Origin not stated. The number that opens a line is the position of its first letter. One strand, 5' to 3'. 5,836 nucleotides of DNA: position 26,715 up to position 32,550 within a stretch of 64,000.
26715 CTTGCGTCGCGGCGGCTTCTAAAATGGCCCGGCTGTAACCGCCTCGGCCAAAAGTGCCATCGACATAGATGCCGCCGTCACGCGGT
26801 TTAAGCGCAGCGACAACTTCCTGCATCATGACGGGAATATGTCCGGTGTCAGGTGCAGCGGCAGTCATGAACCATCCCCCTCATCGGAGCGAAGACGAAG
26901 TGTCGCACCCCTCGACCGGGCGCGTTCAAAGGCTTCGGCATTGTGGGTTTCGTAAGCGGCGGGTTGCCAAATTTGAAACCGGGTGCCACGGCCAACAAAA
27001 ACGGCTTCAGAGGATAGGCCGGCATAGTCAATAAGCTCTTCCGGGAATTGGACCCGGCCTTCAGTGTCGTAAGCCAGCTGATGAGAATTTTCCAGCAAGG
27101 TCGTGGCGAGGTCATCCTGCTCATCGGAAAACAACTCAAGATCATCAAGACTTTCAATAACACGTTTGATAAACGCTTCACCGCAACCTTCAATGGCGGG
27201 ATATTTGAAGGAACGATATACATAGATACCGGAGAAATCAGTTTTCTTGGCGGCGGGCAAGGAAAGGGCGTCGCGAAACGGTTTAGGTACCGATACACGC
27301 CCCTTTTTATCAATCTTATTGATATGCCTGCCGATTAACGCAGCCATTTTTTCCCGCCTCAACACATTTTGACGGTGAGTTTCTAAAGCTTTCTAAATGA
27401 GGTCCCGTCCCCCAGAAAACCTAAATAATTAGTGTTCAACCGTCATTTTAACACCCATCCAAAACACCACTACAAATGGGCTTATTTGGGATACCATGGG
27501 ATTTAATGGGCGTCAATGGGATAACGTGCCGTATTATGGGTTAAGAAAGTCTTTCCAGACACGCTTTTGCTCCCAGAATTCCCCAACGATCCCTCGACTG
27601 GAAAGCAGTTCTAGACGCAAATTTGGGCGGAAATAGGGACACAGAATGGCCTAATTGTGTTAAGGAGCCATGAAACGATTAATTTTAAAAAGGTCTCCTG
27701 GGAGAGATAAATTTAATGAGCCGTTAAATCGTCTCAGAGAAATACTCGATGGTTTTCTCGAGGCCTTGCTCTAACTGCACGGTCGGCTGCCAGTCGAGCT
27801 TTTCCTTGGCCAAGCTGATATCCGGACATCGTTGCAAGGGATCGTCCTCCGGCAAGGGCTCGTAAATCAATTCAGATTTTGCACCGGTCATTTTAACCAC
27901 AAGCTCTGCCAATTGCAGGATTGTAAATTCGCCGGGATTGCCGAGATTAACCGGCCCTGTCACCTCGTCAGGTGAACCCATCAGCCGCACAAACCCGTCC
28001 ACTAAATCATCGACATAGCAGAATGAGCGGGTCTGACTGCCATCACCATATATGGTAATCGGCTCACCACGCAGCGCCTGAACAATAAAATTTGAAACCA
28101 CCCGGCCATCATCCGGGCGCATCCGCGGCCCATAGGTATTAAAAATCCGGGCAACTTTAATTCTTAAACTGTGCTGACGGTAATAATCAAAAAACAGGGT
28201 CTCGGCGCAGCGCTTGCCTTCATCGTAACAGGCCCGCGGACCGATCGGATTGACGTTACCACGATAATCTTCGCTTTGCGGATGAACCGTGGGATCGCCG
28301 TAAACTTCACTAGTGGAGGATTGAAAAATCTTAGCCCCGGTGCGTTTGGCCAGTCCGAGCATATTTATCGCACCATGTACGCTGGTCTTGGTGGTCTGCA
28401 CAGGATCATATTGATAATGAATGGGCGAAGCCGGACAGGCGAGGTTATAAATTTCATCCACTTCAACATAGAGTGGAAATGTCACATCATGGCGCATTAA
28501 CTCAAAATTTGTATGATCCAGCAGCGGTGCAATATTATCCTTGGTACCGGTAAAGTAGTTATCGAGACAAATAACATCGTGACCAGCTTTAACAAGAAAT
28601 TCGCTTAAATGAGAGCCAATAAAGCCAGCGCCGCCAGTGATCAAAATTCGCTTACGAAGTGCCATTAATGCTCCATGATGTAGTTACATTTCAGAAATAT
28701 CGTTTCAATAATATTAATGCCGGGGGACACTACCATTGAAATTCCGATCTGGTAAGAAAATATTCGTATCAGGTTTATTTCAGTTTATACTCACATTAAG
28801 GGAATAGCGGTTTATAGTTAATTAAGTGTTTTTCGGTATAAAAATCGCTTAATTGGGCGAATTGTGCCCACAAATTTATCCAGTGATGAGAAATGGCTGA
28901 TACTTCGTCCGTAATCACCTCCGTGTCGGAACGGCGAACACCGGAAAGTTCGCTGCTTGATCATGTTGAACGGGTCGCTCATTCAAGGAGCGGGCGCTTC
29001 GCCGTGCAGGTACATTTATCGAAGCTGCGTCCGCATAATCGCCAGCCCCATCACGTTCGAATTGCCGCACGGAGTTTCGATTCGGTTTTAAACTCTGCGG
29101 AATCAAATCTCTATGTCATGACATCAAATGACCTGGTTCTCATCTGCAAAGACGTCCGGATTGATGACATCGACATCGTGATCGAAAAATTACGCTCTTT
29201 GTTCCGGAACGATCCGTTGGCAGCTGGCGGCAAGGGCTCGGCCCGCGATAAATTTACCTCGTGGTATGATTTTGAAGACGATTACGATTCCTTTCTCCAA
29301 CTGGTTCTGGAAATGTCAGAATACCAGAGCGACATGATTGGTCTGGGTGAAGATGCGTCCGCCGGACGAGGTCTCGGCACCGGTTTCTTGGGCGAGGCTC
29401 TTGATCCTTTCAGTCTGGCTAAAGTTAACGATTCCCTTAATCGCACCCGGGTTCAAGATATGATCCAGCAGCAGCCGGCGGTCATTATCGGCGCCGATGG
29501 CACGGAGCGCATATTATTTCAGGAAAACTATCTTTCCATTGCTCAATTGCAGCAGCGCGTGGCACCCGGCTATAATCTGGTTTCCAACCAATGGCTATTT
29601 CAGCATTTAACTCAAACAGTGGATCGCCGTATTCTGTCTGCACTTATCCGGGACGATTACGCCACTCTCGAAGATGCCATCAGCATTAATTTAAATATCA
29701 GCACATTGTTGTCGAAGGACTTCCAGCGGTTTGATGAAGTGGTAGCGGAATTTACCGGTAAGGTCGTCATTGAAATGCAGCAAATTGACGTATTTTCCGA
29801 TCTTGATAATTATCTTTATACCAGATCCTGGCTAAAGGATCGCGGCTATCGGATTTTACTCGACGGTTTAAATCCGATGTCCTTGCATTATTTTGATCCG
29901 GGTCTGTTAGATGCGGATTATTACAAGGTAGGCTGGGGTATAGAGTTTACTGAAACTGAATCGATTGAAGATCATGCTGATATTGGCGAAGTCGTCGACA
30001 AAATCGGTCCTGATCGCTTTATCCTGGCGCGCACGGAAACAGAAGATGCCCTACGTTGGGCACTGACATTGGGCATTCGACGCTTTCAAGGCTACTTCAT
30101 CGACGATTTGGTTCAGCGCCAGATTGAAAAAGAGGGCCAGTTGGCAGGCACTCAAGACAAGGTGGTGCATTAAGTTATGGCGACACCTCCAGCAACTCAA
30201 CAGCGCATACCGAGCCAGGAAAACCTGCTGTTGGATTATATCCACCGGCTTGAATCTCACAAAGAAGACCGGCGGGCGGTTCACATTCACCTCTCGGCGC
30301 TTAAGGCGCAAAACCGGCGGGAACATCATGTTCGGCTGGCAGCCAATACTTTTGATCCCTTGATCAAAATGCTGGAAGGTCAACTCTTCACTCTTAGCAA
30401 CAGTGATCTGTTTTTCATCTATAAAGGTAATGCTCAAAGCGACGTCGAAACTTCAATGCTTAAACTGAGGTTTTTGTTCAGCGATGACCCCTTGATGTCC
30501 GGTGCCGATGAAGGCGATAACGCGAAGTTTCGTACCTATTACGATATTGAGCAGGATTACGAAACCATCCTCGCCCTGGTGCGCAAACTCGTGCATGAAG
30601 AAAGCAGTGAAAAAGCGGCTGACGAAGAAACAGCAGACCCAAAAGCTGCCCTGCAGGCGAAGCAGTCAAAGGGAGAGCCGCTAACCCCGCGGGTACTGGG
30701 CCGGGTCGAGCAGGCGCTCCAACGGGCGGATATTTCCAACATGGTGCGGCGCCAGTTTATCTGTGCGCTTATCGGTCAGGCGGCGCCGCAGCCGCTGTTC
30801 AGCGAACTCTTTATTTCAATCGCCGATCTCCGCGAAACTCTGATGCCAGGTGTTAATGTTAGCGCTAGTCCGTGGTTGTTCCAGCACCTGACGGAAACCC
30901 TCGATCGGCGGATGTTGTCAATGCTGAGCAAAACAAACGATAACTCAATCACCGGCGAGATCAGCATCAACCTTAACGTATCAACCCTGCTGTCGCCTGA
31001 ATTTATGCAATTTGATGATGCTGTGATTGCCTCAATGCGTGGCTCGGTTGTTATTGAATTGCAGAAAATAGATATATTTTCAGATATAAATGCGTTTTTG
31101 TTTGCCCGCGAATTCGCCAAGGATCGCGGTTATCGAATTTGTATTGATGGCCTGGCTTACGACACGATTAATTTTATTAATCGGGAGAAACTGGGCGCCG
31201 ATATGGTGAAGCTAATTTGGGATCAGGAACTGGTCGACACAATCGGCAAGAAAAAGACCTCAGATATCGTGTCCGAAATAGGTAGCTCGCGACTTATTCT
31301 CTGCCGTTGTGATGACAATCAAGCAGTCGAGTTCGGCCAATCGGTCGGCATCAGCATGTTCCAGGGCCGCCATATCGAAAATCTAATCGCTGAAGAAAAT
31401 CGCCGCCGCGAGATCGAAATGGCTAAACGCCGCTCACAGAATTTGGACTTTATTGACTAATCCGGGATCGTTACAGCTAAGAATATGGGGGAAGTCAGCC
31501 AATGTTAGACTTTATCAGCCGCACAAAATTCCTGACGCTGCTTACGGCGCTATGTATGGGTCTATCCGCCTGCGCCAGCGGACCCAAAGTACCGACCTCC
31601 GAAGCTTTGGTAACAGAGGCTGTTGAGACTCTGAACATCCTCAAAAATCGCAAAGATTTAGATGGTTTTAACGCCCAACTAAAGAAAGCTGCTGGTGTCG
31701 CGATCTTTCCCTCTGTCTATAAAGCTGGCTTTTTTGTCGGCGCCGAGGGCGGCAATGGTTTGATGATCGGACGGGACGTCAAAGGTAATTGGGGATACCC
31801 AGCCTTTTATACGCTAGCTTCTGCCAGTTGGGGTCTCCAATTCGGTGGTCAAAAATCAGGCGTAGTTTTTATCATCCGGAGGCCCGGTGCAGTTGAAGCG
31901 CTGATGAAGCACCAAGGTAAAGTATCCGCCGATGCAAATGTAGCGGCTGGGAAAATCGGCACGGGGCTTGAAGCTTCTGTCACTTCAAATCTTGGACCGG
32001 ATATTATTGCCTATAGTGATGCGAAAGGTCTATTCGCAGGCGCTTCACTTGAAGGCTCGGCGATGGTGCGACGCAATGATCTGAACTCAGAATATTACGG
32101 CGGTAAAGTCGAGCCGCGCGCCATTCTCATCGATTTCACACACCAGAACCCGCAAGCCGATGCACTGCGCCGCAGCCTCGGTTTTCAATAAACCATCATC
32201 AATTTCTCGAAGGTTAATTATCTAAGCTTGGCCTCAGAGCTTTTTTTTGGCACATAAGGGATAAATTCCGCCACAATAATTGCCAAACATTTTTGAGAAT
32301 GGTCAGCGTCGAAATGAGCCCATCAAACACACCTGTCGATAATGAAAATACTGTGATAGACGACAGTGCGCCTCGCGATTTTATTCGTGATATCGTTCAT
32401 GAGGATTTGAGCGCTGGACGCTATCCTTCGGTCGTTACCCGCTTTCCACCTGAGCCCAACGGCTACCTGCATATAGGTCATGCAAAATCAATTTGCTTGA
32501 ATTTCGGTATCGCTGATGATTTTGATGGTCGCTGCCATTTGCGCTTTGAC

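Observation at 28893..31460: Translationally coupled pair of paralogous, doubly degenerate GGDEF-EAL-like proteins about 1.5 kb from the dcw promoter region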

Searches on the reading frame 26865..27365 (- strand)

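Call 34: search_protein_families(library=pfam, proteins=[window:26865-27365:-])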
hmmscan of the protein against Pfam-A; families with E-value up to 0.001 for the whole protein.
window:26865-27365:- (166 aa): 1 family
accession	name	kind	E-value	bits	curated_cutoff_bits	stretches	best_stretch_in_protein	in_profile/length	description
PF02381.23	MraZ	-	2e-15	57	23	1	91-145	2-56/72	MraZ protein, putative antitoxin-like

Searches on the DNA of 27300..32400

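Call 73: search_rna_families(source=window, start=27300, end=32400, threshold=evalue, max_evalue=1)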
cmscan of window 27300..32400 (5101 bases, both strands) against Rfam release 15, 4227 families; matches with E-value up to 1: 1.
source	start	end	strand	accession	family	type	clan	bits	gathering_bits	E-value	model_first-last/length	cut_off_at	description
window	27979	28048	-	RF01141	sR18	Gene; snRNA; snoRNA; CD-box;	-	18.3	45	0.92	1-56/56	no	Small nucleolar RNA sR18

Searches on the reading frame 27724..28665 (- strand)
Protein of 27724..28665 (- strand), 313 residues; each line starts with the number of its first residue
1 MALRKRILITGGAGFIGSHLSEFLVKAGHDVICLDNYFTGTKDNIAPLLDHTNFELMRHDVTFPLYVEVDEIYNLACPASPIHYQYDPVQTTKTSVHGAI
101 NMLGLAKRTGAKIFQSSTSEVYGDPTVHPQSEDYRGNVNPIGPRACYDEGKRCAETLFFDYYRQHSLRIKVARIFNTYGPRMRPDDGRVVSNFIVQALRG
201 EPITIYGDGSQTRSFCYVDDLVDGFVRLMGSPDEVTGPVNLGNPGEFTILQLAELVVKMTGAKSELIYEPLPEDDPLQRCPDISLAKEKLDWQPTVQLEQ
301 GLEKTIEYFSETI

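Call 34: search_protein_families(library=pfam, proteins=[window:27724-28665:-])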
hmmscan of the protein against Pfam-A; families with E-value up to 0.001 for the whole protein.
window:27724-28665:- (313 aa): 6 families
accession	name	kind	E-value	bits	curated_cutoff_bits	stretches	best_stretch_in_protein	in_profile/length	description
PF16363.11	GDP_Man_Dehyd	-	3.9e-50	171.6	27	1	8-305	1-332/332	GDP-mannose 4,6 dehydratase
PF01370.27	Epimerase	-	1.2e-49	169.3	20.9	1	7-242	1-240/240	NAD dependent epimerase/dehydratase family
PF04321.23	RmlD_sub_bind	-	2.5e-08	33.8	27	1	6-272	2-242/287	RmlD substrate binding domain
PF01073.25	3Beta_HSD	-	2.4e-06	27.2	22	1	8-223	1-223/280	3-beta hydroxysteroid dehydrogenase/isomerase family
PF07993.18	NAD_binding_4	-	2.6e-06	27.2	20.1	0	67-190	87-217/258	Male sterility protein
PF02719.21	Polysacc_synt_2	-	0.0004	20.1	20.2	0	143-263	134-250/293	Polysaccharide biosynthesis protein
